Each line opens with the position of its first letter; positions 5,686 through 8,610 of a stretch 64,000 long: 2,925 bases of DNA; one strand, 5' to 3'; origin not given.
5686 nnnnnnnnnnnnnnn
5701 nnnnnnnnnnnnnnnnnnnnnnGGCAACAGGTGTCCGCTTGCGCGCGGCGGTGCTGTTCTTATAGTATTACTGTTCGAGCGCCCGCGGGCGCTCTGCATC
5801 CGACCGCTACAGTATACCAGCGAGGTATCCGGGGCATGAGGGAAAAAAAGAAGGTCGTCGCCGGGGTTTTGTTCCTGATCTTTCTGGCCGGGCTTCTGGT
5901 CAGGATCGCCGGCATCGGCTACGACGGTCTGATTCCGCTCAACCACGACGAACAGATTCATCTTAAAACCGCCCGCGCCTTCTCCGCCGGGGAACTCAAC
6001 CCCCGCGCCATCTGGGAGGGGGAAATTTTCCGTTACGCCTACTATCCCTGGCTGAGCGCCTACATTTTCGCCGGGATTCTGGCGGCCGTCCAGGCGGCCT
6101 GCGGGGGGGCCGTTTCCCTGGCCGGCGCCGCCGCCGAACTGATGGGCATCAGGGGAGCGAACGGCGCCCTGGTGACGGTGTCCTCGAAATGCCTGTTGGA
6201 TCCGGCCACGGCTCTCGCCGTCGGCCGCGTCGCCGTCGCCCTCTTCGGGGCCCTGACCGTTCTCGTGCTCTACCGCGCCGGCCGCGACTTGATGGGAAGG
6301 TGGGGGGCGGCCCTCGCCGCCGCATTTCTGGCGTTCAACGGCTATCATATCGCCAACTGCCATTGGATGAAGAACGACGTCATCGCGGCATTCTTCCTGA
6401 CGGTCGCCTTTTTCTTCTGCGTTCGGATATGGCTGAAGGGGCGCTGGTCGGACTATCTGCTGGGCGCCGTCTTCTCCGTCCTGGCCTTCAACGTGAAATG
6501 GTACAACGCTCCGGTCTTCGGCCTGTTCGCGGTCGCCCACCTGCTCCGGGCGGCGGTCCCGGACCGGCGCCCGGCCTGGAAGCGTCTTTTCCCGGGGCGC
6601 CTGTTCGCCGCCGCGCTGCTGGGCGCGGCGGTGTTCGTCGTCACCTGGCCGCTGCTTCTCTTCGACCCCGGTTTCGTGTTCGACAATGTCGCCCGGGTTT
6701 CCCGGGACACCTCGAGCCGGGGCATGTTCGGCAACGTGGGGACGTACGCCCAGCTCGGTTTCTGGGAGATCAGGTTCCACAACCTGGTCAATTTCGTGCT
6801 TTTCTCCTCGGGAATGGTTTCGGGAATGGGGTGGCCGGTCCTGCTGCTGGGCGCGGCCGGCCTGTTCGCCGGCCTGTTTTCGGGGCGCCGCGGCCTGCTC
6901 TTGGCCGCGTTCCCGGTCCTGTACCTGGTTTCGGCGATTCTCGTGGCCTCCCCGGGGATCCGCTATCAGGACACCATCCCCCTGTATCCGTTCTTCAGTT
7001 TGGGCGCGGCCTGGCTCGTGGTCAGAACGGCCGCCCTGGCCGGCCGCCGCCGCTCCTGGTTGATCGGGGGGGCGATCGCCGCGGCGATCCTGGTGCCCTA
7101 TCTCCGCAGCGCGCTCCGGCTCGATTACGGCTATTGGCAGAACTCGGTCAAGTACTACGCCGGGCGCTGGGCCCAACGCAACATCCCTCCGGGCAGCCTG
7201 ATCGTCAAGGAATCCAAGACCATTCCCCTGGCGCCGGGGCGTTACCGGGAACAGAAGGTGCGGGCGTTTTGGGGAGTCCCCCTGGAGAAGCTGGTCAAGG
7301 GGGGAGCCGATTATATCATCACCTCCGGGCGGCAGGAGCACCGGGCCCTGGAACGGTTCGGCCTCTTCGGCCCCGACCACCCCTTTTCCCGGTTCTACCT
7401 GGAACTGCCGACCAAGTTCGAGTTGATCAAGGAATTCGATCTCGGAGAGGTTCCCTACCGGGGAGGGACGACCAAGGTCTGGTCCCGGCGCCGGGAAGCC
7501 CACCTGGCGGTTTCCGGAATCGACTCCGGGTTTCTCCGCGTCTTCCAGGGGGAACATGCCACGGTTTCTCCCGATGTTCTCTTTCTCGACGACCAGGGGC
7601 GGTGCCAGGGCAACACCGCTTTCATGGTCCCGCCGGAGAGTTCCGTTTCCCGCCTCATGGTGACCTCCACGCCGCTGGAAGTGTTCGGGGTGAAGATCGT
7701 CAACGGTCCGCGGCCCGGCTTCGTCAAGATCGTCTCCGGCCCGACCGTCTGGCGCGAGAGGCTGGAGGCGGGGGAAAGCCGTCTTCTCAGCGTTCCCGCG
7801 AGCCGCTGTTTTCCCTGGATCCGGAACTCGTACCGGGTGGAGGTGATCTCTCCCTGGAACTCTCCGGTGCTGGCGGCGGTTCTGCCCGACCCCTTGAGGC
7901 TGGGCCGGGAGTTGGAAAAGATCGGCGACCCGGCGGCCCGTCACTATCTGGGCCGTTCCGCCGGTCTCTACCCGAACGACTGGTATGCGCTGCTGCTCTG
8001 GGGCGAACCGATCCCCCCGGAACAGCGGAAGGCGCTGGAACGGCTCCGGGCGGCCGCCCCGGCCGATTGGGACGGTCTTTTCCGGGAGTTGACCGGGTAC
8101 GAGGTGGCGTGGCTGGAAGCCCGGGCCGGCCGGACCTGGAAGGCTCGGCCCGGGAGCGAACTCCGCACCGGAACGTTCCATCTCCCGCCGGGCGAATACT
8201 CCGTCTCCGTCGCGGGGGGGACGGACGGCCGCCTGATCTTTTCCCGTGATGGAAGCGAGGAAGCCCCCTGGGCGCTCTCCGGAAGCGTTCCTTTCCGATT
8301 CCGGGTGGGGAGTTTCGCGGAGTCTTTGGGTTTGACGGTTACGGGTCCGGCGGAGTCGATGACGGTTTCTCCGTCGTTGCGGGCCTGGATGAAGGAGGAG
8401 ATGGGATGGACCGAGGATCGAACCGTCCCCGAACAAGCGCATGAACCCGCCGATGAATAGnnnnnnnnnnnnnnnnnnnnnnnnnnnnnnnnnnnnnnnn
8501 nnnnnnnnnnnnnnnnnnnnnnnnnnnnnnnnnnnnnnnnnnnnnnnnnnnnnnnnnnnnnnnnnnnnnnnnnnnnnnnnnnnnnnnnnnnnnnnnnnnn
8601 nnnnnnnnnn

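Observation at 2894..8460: Arn-like module: WecE + WecD + GT2 polyprenyl-P-sugar synthase operon facing a divergent ArnT/PMT-like GT-C transferase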

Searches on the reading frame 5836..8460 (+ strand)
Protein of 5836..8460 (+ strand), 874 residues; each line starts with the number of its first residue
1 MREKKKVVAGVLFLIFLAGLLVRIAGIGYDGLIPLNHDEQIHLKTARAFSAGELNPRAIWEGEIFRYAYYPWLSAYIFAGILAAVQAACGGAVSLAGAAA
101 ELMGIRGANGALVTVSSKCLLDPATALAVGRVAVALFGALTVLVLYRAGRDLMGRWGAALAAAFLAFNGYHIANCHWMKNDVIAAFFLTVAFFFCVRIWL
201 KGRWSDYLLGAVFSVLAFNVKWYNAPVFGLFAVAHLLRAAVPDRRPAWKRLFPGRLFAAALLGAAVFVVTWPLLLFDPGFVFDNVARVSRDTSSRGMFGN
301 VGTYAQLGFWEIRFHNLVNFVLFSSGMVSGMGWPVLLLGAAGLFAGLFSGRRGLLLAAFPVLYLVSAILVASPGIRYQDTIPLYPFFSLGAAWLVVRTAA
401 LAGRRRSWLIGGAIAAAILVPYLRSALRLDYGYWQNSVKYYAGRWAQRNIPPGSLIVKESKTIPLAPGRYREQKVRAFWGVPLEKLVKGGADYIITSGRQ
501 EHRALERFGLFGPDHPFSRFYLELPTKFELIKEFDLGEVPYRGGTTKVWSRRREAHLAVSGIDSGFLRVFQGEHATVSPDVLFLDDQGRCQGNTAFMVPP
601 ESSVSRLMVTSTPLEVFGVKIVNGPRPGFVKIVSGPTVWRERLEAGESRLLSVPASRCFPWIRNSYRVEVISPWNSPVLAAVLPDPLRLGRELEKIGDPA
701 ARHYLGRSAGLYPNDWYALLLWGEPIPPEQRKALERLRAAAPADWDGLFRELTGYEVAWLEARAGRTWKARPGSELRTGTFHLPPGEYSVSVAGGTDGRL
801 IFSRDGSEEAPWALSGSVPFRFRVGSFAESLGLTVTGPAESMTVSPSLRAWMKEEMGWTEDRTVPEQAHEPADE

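Call 6: search_protein_families(library=pfam, proteins=[window:5836-8460:+], max_evalue=0.01)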
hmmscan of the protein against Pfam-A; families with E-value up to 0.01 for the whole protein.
window:5836-8460:+ (874 aa): 2 families
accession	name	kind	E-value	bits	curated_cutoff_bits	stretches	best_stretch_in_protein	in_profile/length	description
PF13231.12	PMT_2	-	1.6e-09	38.6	26.1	1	130-270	24-159/160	Dolichyl-phosphate-mannose-protein mannosyltransferase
PF02366.24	PMT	-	0.0001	22.4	22.7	1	131-241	86-205/245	Dolichyl-phosphate-mannose-protein mannosyltransferase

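Call 7: search_protein_families(library=ncbifam, proteins=[window:5836-8460:+], max_evalue=0.01)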
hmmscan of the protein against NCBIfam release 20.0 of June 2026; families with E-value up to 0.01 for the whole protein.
window:5836-8460:+ (874 aa): 2 families
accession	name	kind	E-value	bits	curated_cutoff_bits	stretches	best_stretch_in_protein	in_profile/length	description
TIGR03663.1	TIGR03663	subfamily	1.7e-05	24.1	126.25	1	128-238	71-184/435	flippase activity-associated protein Agl23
TIGR04154.1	archaeo_STT3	subfamily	0.0038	15.6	450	1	125-173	93-141/831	oligosaccharyl transferase, archaeosortase A system-associated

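Call 14: search_solved_structures(query=window:5836-8460:+, max_evalue=1)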
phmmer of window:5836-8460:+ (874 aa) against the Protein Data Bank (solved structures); distinct sequences matched with E-value up to 1: 1.
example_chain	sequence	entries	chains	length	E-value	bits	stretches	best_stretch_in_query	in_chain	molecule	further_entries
4u3h_A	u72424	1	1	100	0.26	12.5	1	719-792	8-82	FN3con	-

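Call 15: find_homologous_proteins(query=window:5836-8460:+, max_evalue=0.00001)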
Query window:5836-8460:+ (874 aa): 15 proteins with E <= 0.00001 among 8000 candidates.
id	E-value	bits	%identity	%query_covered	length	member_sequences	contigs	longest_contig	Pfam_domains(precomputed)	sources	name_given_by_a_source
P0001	0.0e+0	1129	100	58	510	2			PF13231.13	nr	nr:glycosyltransferase family 39 protein [bacterium]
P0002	5.8e-282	956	55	94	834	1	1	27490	PF13231.13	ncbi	-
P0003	2.0e-192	660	42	96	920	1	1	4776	PF02366.25,PF13231.13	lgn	-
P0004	5.1e-182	625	40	90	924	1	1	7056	PF13231.13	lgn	-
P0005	4.1e-173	596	40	91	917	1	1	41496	PF02366.25,PF13231.13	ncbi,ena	-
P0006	5.3e-173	596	41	97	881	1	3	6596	-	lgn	-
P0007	1.3e-167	578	37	96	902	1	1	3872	PF07719.24,PF13231.13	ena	-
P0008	8.4e-161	555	36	96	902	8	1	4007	PF13231.13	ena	-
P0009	2.1e-160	554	37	97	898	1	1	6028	PF13432.13,PF13231.13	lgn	-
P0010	9.4e-160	552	37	95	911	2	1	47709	PF02366.25,PF13231.13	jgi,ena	-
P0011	3.7e-128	447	37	85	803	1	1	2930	PF14559.13,PF13432.13,PF13231.13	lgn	-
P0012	1.2e-13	68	28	25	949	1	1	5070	PF09594.17,PF02366.25,PF13231.13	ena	-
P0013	6.8e-9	53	24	59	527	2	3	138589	PF02366.25,PF13231.13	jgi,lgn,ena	-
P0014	4.1e-8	50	26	46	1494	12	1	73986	PF10060.16,PF13231.13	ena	-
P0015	1.1e-6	45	27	45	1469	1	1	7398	PF10060.16,PF02366.25,PF13231.13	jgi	-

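Call 17: find_encoding_contigs(protein=P0002, flank=10000, max_places=2)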
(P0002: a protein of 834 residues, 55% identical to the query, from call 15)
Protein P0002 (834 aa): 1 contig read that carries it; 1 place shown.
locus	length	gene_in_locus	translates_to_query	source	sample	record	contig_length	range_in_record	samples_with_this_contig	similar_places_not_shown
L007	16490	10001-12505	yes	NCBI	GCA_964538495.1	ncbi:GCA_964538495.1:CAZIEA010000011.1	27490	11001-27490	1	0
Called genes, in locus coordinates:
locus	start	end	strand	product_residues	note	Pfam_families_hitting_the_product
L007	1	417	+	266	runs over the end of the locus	PF00483:NTP_transferase, PF12804:NTP_transf_3 (weak)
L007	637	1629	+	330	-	PF01370:Epimerase, PF02719:Polysacc_synt_2, PF04321:RmlD_sub_bind, PF05368:NmrA, PF08659:KR, PF01073:3Beta_HSD, PF07993:NAD_binding_4, PF13460:NAD_binding_10, +1 more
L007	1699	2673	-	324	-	PF00535:Glycos_transf_2, PF10111:Glyco_tranf_2_2 (weak), PF13641:Glyco_tranf_2_3 (weak)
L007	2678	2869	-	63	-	-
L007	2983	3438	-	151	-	-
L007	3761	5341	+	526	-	PF13517:FG-GAP_3 (faint), PF01839:FG-GAP (faint)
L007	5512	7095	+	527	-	PF01839:FG-GAP (faint)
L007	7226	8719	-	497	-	-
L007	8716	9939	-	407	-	PF01041:DegT_DnrJ_EryC1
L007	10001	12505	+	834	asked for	PF13231:PMT_2 (weak)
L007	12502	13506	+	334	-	PF13506:Glyco_transf_21, PF00535:Glycos_transf_2, PF10111:Glyco_tranf_2_2, PF13641:Glyco_tranf_2_3, PF13632:Glyco_trans_2_3 (weak)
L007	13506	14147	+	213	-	PF00891:Methyltransf_2, PF13489:Methyltransf_23, PF02353:CMAS, PF05175:MTS, PF13649:Methyltransf_25, PF13847:Methyltransf_31, PF08241:Methyltransf_11, PF08242:Methyltransf_12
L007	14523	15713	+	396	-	PF04055:Radical_SAM, PF13186:SPASM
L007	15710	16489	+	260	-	?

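Call 18: find_encoding_contigs(protein=P0005, flank=10000, max_places=2)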
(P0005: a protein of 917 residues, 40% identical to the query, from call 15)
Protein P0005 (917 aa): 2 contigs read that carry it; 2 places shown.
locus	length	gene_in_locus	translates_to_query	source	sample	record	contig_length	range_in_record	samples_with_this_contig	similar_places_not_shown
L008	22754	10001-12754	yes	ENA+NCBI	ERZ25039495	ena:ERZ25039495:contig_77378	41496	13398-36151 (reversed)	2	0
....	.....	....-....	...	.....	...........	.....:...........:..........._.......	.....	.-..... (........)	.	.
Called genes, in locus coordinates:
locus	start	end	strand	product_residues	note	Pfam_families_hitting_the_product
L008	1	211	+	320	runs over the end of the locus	PF00106:adh_short, PF01073:3Beta_HSD, PF01370:Epimerase, PF02719:Polysacc_synt_2, PF04321:RmlD_sub_bind, PF08659:KR (weak), PF13561:adh_short_C2 (weak), PF16363:GDP_Man_Dehyd, +1 more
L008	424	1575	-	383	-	PF01041:DegT_DnrJ_EryC1, PF00155:Aminotran_1_2 (weak)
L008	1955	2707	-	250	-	-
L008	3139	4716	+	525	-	-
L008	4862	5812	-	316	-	PF00535:Glycos_transf_2, PF13641:Glyco_tranf_2_3 (weak)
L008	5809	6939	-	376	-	PF09992:NAGPA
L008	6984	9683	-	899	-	PF13231:PMT_2 (weak)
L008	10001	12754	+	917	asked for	PF02366:PMT, PF13231:PMT_2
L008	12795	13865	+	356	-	PF13472:Lipase_GDSL_2 (faint)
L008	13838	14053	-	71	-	-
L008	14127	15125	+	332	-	PF13506:Glyco_transf_21, PF00535:Glycos_transf_2, PF10111:Glyco_tranf_2_2, PF13641:Glyco_tranf_2_3, PF13632:Glyco_trans_2_3 (weak)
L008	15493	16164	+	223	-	PF13489:Methyltransf_23, PF05175:MTS, PF07021:MetW (weak), PF12847:Methyltransf_18 (weak), PF13847:Methyltransf_31, PF08241:Methyltransf_11, PF08242:Methyltransf_12, PF13649:Methyltransf_25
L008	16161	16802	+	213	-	PF12729:4HB_MCP_1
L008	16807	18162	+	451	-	PF01209:Ubie_methyltran, PF13489:Methyltransf_23, PF08241:Methyltransf_11, PF08242:Methyltransf_12, PF13649:Methyltransf_25, PF13847:Methyltransf_31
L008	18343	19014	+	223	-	PF05401:NodS (weak), PF13489:Methyltransf_23, PF13847:Methyltransf_31, PF08241:Methyltransf_11, PF08242:Methyltransf_12, PF13649:Methyltransf_25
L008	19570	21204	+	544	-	PF13231:PMT_2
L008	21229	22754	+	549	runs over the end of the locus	PF13231:PMT_2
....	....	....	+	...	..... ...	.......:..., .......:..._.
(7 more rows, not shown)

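Call 19: find_encoding_contigs(protein=P0010, flank=10000, max_places=2)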
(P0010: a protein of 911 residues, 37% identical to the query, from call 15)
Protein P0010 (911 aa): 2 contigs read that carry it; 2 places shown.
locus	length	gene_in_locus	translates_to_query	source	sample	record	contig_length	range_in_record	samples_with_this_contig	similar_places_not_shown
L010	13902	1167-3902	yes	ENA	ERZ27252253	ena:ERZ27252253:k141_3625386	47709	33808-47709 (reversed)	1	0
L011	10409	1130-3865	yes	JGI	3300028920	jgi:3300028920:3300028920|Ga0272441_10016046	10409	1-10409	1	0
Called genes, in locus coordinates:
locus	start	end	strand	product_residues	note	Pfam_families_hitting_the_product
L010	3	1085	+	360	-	?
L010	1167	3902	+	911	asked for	PF02366:PMT (faint), PF13231:PMT_2 (weak)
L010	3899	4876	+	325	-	PF13506:Glyco_transf_21, PF13641:Glyco_tranf_2_3, PF00535:Glycos_transf_2, PF10111:Glyco_tranf_2_2, PF13632:Glyco_trans_2_3 (weak)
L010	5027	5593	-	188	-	-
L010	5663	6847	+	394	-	PF13353:Fer4_12 (weak), PF04055:Radical_SAM, PF13186:SPASM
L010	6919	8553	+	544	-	PF13231:PMT_2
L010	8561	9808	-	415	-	-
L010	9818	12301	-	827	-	PF13517:FG-GAP_3 (faint), PF13472:Lipase_GDSL_2, PF01839:FG-GAP (faint)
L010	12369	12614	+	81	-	PF11373:DUF3175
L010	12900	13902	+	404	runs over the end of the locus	PF13439:Glyco_transf_4, PF13579:Glyco_trans_4_4, PF00534:Glycos_transf_1, PF13692:Glyco_trans_1_4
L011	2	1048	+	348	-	?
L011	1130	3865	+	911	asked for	PF02366:PMT (faint), PF13231:PMT_2 (weak)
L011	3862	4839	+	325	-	PF13506:Glyco_transf_21, PF13641:Glyco_tranf_2_3, PF00535:Glycos_transf_2, PF10111:Glyco_tranf_2_2, PF13632:Glyco_trans_2_3 (weak)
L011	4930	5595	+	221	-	PF13489:Methyltransf_23, PF00891:Methyltransf_2, PF05175:MTS, PF02353:CMAS, PF13847:Methyltransf_31, PF08241:Methyltransf_11, PF08242:Methyltransf_12, PF13649:Methyltransf_25, +4 more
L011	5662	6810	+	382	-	PF13353:Fer4_12 (weak), PF04055:Radical_SAM, PF13186:SPASM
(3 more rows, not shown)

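Call 42: predict_structure(alignment_id=A1)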
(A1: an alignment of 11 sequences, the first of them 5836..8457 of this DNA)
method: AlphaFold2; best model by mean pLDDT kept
length: 874 residues; sequences in the alignment: 11
mean_pLDDT: 79.7   pTM: 0.72
mean pLDDT of the five models: 79.7, 79.0, 77.0, 75.7, 73.8
residues with pLDDT >= 90: 304; 70-90: 369; 50-70: 132; < 50: 69
segments of 3 or more residues with pLDDT < 50: 28-37, 54-69, 274-276, 291-303, 429-434, 540-542, 861-874
pLDDT, mean of each block of 10 residues (from residue 1): 69 78 56 44 65 50 45 77 84 80 73 60 74 82 92 87 79 56 88 95 94 91 86 92 81 91 89 56 58 46 59 77 70 80 84 87 79 63 88 85 72 72 57 59 88 91 84 82 89 88 68 72 90 73 75 81 89 89 87 89 92 91 94 92 95 84 85 92 94 94 95 91 91 92 90 92 89 80 94 81 91 75 94 88 93 83 33 31
secondary structure, 60 per line:
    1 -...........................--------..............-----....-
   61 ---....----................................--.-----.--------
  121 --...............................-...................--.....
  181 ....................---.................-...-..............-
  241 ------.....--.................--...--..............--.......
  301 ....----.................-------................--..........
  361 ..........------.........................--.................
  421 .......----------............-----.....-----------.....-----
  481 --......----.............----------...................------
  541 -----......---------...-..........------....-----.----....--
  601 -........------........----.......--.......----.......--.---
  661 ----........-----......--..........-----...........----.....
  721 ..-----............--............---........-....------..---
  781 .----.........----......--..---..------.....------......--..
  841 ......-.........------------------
elements in order (helices of 4 or more, strands of 3 or more residues): H2-28 H37-50 H56-59 H64-67 H72-103 H123-153 H155-173 H176-200 H204-220 H226-239 H247-251 H254-270 H278-291 H294-304 H309-325 H333-348 H351-370 H377-401 H404-427 H438-449 E455-459 E471-475 H483-488 E493-497 H498-505 H516-527 E528-534 E546-551 H565-574 E581-584 E595-598 E602-609 E616-623 E628-634 E637-643 E648-654 E665-672 E678-683 H686-695 H701-711 H716-722 H728-739 H742-753 H757-764 E766-769 E786-794 E799-804 E820-824 E831-836 E839-846 H848-856

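Call 46: fold_search(model_id=the predicted structure, library=pdb)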
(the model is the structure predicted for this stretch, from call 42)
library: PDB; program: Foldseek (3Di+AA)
matches with E <= 10: 1015; with E <= 0.001: 45
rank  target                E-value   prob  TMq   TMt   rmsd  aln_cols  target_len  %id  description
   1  7oci_F                8.3e-08  1.00  0.32  0.42  12.8       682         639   13  Cryo-EM structure of yeast Ost6p containing oligosaccharyltransferase complex (released 2022-02-16)
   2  8agc_A                1.9e-07  1.00  0.33  0.40  13.5       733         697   11  Structure of yeast oligosaccharylransferase complex with lipid-linked oligosaccharide and non-acceptor peptide bound (released 2022-12-07)
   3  8age_A                2.9e-07  1.00  0.33  0.43  12.3       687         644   12  Structure of yeast oligosaccharylransferase complex with acceptor peptide bound (released 2022-12-07)
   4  3waj                  3.3e-07  1.00  0.28  0.30  19.4       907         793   10  Crystal structure of the Archaeoglobus fulgidus oligosaccharyltransferase (O29867_ARCFU) complex with Zn and sulfate (released 2013-10-30)
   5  3wak                  6.6e-07  1.00  0.31  0.31  17.2       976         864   11  Crystal structure of the Archaeoglobus fulgidus oligosaccharyltransferase (O29867_ARCFU) in the apo form (released 2013-10-30)
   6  7e9s_A                8.1e-07  1.00  0.30  0.30  18.1       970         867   10  Archaeal oligosaccharyltransferase AglB from Archaeoglobus fulgidus in complex with an inhibitory peptide and a dolich (released 2021-09-08)
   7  8agb_A                8.5e-07  1.00  0.31  0.41  13.7       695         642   12  Structure of yeast oligosaccharylransferase complex with lipid-linked oligosaccharide bound (released 2022-12-07)
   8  6c26_A                1.9e-06  1.00  0.30  0.38  14.8       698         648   12  The Cryo-EM structure of a eukaryotic oligosaccharyl transferase complex (released 2018-01-31)
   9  9n9j_I                3.6e-06  1.00  0.29  0.35  13.7       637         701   12  Structure of a GRP94 folding intermediate engaged with a CCDC134- and FKBP11-bound secretory translocon (released 2025-11-19)
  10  8b6l_I                4.1e-06  1.00  0.30  0.37  14.4       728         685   11  Subtomogram average of the human Sec61-TRAP-OSTA-translocon (released 2022-12-07)
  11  6ezn_F                4.4e-06  1.00  0.32  0.41  14.1       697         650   12  Cryo-EM structure of the yeast oligosaccharyltransferase (OST) complex (released 2018-01-17)
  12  5gmy_A                5.2e-06  1.00  0.31  0.32  17.7       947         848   11  Crystal structure of the Archaeoglobus fulgidus oligosaccharyltransferase (O29867_ARCFU) tethered with an acceptor pep (released 2017-02-01)
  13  6s7o_A                1.2e-05  1.00  0.33  0.41  14.5       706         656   12  Cryo-EM structure of human oligosaccharyltransferase complex OST-A (released 2019-12-18)
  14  9h9a                  1.5e-05  1.00  0.10  0.08  24.7       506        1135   11  native structure of the full-length pesticidal protein Cry8Ba2, from crystals formed in vivo (form 1) (released 2025-12-03)
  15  6s7t_A                1.6e-05  1.00  0.32  0.39  12.3       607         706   12  Cryo-EM structure of human oligosaccharyltransferase complex OST-B (released 2019-12-18)
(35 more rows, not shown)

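Call 72: find_encoding_contigs(protein=P0004, flank=10000, max_places=1)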
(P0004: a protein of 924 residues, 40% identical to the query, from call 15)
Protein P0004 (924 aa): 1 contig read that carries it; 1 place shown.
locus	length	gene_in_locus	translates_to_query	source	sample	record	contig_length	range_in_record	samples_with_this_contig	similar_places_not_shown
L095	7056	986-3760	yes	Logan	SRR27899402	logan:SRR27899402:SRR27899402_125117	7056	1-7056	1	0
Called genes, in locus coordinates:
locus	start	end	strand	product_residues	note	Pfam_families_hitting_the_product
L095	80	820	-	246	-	PF13302:Acetyltransf_3 (faint)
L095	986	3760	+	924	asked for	PF13231:PMT_2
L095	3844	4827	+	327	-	PF13506:Glyco_transf_21, PF13641:Glyco_tranf_2_3, PF00535:Glycos_transf_2, PF10111:Glyco_tranf_2_2, PF13632:Glyco_trans_2_3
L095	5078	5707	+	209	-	PF13489:Methyltransf_23, PF05175:MTS, PF07021:MetW (weak), PF02353:CMAS, PF13649:Methyltransf_25, PF13847:Methyltransf_31, PF08241:Methyltransf_11, PF08242:Methyltransf_12, +2 more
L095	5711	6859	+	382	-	PF13353:Fer4_12, PF04055:Radical_SAM, PF13186:SPASM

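Call 73: find_encoding_contigs(protein=P0006, flank=10000, max_places=1)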
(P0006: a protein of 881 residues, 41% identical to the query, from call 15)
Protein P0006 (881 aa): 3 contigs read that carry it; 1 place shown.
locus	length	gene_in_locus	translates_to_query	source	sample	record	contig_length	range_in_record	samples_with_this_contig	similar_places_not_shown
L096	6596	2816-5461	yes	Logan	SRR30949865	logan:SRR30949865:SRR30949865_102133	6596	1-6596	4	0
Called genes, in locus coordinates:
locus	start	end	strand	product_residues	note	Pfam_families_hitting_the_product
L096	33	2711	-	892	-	PF13231:PMT_2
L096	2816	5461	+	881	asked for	-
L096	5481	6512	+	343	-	PF13506:Glyco_transf_21, PF00535:Glycos_transf_2, PF10111:Glyco_tranf_2_2, PF13641:Glyco_tranf_2_3, PF13632:Glyco_trans_2_3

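Call 74: find_encoding_contigs(protein=P0009, flank=10000, max_places=1)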
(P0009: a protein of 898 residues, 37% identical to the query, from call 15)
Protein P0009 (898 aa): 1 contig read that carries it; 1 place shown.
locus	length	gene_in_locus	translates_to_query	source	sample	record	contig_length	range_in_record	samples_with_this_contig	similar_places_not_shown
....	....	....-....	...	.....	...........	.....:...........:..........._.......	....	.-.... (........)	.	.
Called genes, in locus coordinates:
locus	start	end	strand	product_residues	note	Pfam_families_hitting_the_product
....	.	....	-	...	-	?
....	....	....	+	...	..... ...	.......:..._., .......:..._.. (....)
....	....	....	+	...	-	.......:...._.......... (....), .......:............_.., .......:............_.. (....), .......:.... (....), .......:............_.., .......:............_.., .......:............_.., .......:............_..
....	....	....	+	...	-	?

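Call 88: search_protein_families(library=pfam, proteins=[L008:6984-9683:-], max_evalue=0.01)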
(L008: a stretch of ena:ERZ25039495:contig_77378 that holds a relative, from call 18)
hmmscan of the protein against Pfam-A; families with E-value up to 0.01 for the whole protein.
L008:6984-9683:- (899 aa): 1 family
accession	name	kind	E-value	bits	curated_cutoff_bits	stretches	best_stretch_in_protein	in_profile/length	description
PF13231.12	PMT_2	-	5.3e-07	30.4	26.1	1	68-221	2-155/160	Dolichyl-phosphate-mannose-protein mannosyltransferase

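Call 118: search_protein_representatives(alignment_id=A1)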
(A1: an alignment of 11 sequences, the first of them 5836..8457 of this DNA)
Query: 11 sequences, 913 profile positions. Proteins with E-value up to 0.001 (for the whole library): 11057; up to 1e-10: 4521; up to 1e-30: 462. The best 150 are listed.
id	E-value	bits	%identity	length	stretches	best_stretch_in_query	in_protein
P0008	0.0e+00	1452.8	-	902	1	1-910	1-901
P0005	0.0e+00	1395.8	-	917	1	1-907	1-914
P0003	0.0e+00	1381.9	-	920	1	1-911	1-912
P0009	0.0e+00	1285.1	-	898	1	1-911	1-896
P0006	0.0e+00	1267.9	-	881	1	7-907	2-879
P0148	0.0e+00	1118.5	-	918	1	2-909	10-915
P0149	0.0e+00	1039.7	-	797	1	7-793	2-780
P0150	4.8e-269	911.6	-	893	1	1-908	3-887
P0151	6.8e-264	894.6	-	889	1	7-908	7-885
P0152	1.6e-239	814.0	-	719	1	190-907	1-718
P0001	4.6e-226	769.4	-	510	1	5-514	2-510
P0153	4.8e-142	491.4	-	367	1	433-795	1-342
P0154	9.3e-137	473.9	-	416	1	500-909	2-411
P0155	1.5e-109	383.8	-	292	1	116-407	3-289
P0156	1.0e-100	354.6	-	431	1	482-908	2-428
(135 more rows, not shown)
